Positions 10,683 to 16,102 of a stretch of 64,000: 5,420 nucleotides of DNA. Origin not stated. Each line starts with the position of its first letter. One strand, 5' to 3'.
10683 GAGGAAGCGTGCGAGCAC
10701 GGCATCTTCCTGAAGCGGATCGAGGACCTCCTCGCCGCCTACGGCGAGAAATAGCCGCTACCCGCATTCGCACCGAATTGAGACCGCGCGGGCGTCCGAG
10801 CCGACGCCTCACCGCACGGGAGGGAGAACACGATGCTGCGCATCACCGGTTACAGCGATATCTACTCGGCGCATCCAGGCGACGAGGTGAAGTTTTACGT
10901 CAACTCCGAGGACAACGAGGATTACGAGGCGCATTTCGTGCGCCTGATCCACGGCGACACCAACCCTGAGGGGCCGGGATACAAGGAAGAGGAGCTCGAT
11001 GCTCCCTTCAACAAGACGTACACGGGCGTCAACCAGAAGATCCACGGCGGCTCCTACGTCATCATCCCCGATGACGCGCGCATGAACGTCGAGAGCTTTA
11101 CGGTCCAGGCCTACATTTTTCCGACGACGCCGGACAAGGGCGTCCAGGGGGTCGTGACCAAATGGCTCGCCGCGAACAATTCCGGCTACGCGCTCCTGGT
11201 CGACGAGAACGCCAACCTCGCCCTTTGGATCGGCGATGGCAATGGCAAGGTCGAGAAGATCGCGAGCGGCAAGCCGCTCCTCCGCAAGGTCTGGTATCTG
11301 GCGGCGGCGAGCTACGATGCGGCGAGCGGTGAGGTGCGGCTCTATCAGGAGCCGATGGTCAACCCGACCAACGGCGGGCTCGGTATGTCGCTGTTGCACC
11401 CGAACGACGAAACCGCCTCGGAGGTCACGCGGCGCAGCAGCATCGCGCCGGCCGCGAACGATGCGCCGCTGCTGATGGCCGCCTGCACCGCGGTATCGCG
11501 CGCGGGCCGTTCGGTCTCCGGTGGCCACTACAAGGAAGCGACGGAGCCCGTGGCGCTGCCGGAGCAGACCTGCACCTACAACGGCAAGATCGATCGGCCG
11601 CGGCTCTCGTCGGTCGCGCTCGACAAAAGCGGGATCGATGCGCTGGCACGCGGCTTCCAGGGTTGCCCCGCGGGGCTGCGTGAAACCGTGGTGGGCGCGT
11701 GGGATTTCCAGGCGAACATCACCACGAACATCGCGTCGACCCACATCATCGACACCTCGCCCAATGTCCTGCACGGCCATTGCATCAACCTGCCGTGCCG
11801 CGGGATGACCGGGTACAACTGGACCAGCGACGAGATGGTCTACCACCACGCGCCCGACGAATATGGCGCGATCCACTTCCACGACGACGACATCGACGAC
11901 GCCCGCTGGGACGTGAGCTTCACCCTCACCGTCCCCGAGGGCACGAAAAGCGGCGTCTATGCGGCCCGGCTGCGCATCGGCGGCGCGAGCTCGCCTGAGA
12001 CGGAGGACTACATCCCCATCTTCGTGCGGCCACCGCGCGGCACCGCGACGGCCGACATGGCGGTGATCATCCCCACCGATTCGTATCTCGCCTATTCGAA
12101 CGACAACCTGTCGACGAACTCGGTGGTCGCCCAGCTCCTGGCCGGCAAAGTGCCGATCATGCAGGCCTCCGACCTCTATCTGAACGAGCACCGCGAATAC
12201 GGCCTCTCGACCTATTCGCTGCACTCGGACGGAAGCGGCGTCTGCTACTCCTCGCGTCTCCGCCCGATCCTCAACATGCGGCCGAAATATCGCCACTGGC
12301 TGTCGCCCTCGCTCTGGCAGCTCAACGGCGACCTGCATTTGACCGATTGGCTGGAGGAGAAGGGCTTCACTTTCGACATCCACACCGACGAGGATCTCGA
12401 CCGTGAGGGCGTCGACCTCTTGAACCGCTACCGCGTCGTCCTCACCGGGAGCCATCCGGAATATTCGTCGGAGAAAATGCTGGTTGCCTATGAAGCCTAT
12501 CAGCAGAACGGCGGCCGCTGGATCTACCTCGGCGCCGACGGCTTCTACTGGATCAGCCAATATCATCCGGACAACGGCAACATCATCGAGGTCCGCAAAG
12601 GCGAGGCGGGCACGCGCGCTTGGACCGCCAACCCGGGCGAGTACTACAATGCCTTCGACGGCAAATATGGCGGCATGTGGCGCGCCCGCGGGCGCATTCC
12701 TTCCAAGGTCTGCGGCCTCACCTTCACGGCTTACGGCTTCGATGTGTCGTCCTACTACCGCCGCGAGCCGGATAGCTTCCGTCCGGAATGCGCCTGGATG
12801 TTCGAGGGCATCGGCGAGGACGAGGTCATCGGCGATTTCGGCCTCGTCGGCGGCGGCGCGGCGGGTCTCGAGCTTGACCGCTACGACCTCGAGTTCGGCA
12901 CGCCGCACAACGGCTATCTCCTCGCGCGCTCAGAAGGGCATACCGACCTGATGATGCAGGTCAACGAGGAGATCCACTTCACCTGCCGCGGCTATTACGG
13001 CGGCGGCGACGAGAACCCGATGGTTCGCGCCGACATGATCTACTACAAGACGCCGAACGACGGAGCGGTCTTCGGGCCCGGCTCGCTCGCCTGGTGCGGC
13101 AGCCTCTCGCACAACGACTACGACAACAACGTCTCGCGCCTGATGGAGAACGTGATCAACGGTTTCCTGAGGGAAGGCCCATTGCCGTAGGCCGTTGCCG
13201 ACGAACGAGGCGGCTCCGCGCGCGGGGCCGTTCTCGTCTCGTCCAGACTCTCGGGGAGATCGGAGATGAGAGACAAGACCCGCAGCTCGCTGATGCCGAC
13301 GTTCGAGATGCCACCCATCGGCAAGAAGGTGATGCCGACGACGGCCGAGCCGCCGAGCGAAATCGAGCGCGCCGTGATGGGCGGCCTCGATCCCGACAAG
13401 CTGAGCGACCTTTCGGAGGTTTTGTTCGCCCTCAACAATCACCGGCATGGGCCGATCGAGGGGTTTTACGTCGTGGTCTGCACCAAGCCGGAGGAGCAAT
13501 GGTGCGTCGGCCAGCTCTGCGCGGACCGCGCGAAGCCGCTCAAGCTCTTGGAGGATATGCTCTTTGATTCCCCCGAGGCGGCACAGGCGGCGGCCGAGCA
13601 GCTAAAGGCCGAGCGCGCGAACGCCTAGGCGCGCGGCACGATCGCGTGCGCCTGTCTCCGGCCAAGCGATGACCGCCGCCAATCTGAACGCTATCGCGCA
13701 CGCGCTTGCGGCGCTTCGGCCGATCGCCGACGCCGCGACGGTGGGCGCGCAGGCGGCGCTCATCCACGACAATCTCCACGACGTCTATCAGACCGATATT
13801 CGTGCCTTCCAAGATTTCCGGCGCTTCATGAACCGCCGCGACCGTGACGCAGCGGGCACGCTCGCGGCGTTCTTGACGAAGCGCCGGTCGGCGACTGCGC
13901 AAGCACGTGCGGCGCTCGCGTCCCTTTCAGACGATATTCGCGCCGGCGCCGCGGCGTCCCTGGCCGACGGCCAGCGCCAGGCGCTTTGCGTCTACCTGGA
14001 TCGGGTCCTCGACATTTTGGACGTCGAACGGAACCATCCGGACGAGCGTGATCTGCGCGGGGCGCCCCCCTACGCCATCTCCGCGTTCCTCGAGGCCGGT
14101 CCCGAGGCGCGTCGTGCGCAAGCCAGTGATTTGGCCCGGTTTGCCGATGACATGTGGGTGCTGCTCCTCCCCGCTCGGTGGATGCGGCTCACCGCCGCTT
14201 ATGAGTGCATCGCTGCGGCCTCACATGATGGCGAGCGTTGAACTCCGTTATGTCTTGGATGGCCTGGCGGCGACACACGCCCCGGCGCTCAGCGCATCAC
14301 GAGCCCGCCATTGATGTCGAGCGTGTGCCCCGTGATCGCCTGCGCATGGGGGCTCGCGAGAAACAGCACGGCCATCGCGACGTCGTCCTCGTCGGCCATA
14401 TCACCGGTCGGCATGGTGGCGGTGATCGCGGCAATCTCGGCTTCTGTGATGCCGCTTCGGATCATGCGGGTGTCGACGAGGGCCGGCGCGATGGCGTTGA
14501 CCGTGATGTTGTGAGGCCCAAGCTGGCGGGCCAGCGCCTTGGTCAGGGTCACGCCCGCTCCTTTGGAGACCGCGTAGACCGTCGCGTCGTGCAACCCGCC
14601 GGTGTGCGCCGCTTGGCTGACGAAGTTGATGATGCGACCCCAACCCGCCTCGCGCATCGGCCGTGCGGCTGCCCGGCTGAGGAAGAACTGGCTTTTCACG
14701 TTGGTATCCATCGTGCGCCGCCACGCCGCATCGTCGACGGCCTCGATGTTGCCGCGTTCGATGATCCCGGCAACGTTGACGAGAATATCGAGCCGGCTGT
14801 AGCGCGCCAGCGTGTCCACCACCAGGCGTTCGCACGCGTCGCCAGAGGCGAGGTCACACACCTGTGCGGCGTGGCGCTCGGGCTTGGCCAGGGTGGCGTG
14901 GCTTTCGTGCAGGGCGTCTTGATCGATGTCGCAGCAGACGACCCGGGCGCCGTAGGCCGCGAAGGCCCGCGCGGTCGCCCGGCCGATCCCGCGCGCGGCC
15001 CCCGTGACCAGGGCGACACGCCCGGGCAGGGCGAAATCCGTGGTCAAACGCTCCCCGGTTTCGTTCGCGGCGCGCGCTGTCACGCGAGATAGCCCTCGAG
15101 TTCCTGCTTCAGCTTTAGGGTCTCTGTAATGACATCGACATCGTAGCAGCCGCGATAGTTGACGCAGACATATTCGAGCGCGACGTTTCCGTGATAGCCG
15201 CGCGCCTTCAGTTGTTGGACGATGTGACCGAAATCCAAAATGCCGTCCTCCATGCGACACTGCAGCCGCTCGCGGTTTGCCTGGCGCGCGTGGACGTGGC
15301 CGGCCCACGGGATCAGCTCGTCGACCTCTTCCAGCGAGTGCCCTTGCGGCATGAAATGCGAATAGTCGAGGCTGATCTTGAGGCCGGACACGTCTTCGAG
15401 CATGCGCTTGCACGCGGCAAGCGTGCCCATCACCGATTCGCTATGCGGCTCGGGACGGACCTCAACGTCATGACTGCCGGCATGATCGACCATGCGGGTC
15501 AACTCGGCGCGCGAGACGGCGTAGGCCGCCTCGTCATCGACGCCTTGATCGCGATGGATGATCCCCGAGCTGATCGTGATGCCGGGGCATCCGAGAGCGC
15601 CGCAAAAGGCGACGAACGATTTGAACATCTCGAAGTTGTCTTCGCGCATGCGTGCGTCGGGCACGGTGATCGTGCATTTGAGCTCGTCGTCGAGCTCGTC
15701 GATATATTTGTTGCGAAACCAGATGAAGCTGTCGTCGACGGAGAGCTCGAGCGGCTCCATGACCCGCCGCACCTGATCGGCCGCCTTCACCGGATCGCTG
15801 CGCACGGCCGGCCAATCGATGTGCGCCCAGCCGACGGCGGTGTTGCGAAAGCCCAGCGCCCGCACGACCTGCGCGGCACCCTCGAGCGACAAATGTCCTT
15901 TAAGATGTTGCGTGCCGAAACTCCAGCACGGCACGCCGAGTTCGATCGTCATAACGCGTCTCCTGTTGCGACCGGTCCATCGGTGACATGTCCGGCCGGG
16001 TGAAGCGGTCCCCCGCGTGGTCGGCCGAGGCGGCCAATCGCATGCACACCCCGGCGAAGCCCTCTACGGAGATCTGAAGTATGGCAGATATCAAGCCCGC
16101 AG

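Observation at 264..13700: Candidate composite island for DMF / methylated-amine catabolism: DMFase-beta-like gene fused to a gmaS-mgsABC-like N-methylglutamate module and DMGDH-family oxidases under a GntR regulator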

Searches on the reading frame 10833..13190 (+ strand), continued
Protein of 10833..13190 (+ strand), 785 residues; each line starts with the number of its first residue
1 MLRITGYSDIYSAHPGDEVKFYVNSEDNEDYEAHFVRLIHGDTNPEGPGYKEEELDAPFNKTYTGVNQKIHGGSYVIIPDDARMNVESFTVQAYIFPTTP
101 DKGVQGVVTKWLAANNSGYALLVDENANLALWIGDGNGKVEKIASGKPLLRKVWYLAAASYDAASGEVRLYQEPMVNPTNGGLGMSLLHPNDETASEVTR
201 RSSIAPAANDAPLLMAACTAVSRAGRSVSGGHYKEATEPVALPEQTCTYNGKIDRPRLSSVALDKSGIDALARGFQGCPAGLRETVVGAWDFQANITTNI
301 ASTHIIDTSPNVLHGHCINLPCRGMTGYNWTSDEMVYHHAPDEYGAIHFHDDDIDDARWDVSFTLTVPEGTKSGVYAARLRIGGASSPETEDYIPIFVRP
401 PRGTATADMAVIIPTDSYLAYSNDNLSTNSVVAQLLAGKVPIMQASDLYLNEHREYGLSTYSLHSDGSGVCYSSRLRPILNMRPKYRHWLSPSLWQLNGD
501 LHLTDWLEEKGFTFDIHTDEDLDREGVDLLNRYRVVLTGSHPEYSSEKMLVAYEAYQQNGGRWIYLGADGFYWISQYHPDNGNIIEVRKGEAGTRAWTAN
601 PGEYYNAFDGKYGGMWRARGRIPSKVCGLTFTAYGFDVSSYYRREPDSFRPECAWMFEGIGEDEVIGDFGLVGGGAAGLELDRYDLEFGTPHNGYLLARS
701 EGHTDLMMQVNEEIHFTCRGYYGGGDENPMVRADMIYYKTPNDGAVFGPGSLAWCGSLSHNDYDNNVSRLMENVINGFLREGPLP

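Call 44: get_annotated_region(hit=H16, flank=14000)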
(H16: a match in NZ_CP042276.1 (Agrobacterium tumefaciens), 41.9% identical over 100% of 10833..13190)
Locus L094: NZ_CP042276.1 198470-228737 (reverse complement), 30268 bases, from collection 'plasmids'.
description: Agrobacterium tumefaciens strain 186 plasmid pAt, complete sequence
organism: Agrobacterium tumefaciens (NCBI taxid 358)
taxonomy: Bacteria; Pseudomonadota; Alphaproteobacteria; Hyphomicrobiales; Rhizobiaceae; Agrobacterium; Agrobacterium tumefaciens
host: -; source: Juglans regia; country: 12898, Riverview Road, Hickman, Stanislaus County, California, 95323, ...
typing (MOB-suite, as given by PLSDB): conjugative; relaxase MOBQ; mating-pair formation MPF_T
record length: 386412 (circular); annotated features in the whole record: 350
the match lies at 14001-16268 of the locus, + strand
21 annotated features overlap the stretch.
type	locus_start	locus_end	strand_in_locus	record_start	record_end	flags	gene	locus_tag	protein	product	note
CDS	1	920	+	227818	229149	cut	-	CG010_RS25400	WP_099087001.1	metallophosphoesterase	-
CDS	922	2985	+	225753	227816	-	-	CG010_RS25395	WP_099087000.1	hypothetical protein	-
CDS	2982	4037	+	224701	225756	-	-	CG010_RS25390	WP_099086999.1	hypothetical protein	-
CDS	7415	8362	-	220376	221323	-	-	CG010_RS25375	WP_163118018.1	helix-turn-helix domain-containing protein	GO:0006355 - regulation of DNA-templated transcription [Evidence IEA]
CDS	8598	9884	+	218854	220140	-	-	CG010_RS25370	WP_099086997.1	ABC transporter substrate-binding protein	-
CDS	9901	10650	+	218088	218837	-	-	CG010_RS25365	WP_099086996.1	ATP-binding cassette domain-containing protein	-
CDS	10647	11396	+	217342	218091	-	-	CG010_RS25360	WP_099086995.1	ATP-binding cassette domain-containing protein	-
CDS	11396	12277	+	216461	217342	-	-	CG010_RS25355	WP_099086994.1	branched-chain amino acid ABC transporter permease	GO:0015803 - branched-chain amino acid transport [Evidence IEA]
CDS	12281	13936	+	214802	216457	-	-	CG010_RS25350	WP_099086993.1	branched-chain amino acid ABC transporter permease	GO:0015803 - branched-chain amino acid transport [Evidence IEA]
CDS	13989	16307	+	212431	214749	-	-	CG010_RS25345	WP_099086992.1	N,N-dimethylformamidase beta subunit family domain-containing protein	-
CDS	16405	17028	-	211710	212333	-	-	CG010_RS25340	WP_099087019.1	plasmid pRiA4b ORF-3 family protein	-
CDS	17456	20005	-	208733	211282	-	-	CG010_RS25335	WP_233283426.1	LuxR C-terminal-related transcriptional regulator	GO:0006355 - regulation of DNA-templated transcription [Evidence IEA]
CDS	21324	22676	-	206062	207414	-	-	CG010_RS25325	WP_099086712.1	PHB depolymerase family esterase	-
CDS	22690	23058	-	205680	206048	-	-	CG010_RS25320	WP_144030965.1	hypothetical protein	-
CDS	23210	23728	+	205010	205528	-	-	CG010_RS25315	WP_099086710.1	hypothetical protein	-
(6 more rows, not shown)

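Call 95: get_annotated_region(hit=H4, flank=9000)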
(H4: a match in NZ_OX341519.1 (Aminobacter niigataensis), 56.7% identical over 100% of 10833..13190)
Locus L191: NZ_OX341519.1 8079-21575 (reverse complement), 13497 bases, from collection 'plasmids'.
description: Aminobacter niigataensis strain MD1 plasmid pcAMD1, complete sequence
organism: Aminobacter niigataensis (NCBI taxid 83265)
taxonomy: Bacteria; Pseudomonadota; Alphaproteobacteria; Hyphomicrobiales; Phyllobacteriaceae; Aminobacter; Aminobacter niigataensis
host: -; source: -; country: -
typing (MOB-suite, as given by PLSDB): non-mobilizable; mating-pair formation MPF_T
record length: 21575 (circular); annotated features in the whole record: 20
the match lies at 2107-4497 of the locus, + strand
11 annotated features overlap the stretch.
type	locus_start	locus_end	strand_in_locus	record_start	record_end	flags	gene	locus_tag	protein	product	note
CDS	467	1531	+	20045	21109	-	-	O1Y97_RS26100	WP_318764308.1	LuxR C-terminal-related transcriptional regulator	GO:0006355 - regulation of DNA-templated transcription [Evidence IEA]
CDS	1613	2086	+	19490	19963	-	-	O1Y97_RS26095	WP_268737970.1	hypothetical protein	-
CDS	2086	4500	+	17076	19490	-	-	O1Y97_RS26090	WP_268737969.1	N,N-dimethylformamidase beta subunit family domain-containing protein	-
CDS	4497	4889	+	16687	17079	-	-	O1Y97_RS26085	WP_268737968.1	hypothetical protein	-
CDS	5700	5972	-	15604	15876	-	-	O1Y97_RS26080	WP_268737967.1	Tn3 family transposase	GO:0006313 - DNA transposition [Evidence IEA]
CDS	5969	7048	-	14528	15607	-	-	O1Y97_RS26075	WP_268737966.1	IS5 family transposase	GO:0006313 - DNA transposition [Evidence IEA]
CDS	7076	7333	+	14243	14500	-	-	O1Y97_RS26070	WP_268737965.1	hypothetical protein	-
CDS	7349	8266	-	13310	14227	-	-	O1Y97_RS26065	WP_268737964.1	restriction endonuclease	GO:0009307 - DNA restriction-modification system [Evidence IEA]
CDS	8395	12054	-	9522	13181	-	traA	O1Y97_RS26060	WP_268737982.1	Ti-type conjugative transfer relaxase TraA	-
CDS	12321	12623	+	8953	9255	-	-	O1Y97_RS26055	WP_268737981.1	mobilization protein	-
CDS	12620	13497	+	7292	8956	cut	-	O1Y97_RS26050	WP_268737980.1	type IV secretory system conjugative DNA transfer family protein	-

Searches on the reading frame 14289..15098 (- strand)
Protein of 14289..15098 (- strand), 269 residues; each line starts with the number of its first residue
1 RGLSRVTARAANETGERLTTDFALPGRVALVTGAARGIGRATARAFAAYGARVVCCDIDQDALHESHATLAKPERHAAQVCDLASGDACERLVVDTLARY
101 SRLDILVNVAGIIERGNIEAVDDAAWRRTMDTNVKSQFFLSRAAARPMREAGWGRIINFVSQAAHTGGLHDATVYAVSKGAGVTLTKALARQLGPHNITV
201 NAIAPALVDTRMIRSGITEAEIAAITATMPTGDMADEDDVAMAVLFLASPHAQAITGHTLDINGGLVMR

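Call 10: search_protein_families(library=pfam, proteins=[window:14289-15098:-], max_evalue=0.001)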
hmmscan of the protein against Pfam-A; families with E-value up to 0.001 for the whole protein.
window:14289-15098:- (269 aa): 4 families
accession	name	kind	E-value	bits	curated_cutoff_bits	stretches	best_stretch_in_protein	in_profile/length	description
PF13561.12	adh_short_C2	-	5.6e-58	196.7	27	1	33-266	1-235/236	Enoyl-(Acyl carrier protein) reductase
PF00106.31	adh_short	-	7.9e-52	176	26.6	1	27-214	1-188/195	short chain dehydrogenase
PF08659.16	KR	-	7.8e-08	32.9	22.6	1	29-146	3-125/180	KR domain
PF01370.27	Epimerase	-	7.3e-06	26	20.9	1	29-199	1-166/240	NAD dependent epimerase/dehydratase family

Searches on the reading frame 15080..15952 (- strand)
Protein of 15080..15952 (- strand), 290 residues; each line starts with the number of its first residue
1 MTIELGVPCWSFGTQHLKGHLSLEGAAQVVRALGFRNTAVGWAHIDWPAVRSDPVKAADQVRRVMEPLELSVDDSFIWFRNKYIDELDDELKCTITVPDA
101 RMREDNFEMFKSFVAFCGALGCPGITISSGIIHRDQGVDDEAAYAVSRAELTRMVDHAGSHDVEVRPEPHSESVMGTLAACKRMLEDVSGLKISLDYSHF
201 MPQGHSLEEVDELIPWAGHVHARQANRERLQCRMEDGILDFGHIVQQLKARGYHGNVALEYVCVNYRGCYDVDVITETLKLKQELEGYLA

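Call 10: search_protein_families(library=pfam, proteins=[window:15080-15952:-], max_evalue=0.001)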
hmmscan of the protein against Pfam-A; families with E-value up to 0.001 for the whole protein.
window:15080-15952:- (290 aa): 1 family
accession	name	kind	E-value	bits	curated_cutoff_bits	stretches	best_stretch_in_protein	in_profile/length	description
PF01261.30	AP_endonuc_2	-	5.1e-19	69.4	31.1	1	59-264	31-232/249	Xylose isomerase-like TIM barrel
